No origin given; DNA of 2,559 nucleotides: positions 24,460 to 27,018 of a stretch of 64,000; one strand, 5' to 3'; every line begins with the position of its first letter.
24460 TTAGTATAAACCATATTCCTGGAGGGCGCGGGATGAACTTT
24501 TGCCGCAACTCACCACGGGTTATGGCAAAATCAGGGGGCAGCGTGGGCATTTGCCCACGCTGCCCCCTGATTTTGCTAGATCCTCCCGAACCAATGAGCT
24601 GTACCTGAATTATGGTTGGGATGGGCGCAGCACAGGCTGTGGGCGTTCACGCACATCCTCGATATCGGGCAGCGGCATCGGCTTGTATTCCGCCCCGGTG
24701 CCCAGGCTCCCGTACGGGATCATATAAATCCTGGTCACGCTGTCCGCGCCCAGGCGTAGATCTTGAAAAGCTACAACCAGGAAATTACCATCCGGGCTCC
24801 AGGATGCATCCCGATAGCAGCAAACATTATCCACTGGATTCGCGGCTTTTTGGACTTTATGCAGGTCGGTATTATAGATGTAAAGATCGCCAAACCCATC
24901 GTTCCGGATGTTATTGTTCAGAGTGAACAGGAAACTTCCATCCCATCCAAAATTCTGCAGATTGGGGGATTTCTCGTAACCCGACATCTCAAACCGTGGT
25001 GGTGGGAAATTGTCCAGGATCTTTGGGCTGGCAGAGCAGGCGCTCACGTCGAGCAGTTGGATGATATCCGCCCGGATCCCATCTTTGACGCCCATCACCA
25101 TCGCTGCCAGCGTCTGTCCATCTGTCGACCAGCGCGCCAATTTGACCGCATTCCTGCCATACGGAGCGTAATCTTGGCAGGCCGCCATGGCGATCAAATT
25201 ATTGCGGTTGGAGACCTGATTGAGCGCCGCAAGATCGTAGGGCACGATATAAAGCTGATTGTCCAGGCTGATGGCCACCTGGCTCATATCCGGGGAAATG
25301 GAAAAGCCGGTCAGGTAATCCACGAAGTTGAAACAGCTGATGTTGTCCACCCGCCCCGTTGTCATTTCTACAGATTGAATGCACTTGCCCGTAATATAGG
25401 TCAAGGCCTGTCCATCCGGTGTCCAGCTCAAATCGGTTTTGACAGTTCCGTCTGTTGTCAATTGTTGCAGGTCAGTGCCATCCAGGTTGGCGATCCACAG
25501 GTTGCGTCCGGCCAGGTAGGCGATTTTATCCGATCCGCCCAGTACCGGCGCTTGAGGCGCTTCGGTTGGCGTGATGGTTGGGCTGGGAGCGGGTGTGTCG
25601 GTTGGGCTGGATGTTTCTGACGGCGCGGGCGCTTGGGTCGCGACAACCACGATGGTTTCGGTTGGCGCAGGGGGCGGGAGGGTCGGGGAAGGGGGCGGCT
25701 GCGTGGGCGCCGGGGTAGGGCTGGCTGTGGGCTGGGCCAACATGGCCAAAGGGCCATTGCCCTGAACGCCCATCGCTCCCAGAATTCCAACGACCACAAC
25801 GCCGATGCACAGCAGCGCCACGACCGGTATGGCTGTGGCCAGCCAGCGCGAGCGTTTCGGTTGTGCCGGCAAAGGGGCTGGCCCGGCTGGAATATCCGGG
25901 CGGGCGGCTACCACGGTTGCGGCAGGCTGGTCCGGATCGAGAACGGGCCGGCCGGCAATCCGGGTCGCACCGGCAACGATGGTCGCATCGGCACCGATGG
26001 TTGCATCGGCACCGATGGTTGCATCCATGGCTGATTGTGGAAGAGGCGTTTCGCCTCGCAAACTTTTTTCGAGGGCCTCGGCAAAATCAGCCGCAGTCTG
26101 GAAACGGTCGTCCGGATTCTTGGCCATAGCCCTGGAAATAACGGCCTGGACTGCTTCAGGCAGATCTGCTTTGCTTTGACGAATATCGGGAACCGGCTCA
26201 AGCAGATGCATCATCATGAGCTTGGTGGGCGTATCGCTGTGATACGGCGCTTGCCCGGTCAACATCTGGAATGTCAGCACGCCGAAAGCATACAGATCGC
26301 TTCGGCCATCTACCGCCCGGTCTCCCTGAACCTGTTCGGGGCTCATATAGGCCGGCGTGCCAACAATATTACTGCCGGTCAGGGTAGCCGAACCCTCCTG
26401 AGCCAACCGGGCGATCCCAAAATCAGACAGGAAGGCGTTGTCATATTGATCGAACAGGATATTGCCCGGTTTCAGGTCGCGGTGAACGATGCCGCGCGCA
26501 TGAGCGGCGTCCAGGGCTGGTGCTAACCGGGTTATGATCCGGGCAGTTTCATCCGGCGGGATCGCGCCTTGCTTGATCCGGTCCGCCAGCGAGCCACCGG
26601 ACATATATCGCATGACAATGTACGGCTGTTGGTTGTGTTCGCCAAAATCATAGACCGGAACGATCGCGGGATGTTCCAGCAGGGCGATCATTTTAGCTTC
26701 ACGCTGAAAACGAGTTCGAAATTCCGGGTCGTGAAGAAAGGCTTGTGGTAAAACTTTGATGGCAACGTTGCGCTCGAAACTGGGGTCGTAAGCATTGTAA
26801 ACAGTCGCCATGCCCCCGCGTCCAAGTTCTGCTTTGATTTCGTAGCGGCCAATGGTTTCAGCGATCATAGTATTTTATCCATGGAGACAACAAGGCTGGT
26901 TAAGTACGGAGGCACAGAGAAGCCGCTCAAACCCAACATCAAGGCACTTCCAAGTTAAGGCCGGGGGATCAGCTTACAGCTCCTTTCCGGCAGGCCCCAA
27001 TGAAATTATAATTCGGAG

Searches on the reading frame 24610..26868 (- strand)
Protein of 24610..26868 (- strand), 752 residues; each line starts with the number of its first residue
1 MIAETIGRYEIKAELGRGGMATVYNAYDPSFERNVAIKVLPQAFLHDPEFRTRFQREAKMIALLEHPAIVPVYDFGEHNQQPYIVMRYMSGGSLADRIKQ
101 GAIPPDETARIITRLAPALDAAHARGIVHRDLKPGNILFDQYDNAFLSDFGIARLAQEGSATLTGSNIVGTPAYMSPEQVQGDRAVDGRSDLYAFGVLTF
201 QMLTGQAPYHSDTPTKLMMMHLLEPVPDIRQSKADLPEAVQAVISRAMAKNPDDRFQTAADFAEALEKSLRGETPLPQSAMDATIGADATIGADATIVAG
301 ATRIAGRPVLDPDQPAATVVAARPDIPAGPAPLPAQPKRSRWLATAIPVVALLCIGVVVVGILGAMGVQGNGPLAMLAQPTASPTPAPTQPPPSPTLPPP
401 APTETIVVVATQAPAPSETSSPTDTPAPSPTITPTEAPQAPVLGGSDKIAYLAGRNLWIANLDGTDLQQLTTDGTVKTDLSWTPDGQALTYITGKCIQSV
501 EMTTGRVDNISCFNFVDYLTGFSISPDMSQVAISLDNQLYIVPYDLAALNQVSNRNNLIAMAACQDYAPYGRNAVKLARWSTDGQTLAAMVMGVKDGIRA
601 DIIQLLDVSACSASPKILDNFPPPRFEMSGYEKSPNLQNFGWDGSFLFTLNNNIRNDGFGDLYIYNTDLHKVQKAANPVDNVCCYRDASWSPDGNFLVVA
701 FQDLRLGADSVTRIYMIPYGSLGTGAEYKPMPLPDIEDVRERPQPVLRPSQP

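Call 12: search_protein_families(library=pfam, proteins=[window:24610-26868:-])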
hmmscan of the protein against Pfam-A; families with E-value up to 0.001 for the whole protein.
window:24610-26868:- (752 aa): 6 families
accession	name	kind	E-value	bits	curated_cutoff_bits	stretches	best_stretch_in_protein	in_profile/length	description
PF00069.31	Pkinase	-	3.9e-50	171.1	31.7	1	9-257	1-253/263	Protein kinase domain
PF07714.23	PK_Tyr_Ser-Thr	-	2.3e-34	119.3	23.1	1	10-257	2-250/258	Protein tyrosine and serine/threonine kinase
PF00930.27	DPPIV_N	-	3.6e-07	29.7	22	0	446-475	54-83/354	Dipeptidyl peptidase IV (DPP IV) N-terminal region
PF01636.29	APH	-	2.3e-06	28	23.2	1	107-153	149-197/239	Phosphotransferase enzyme family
PF03109.22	ABC1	-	9.9e-06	25.3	22.9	1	78-157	139-218/244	ABC1 atypical kinase-like domain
PF12894.13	ANAPC4_WD40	-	0.0004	21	22.9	0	661-703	18-59/91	Anaphase-promoting complex subunit 4 WD40 domain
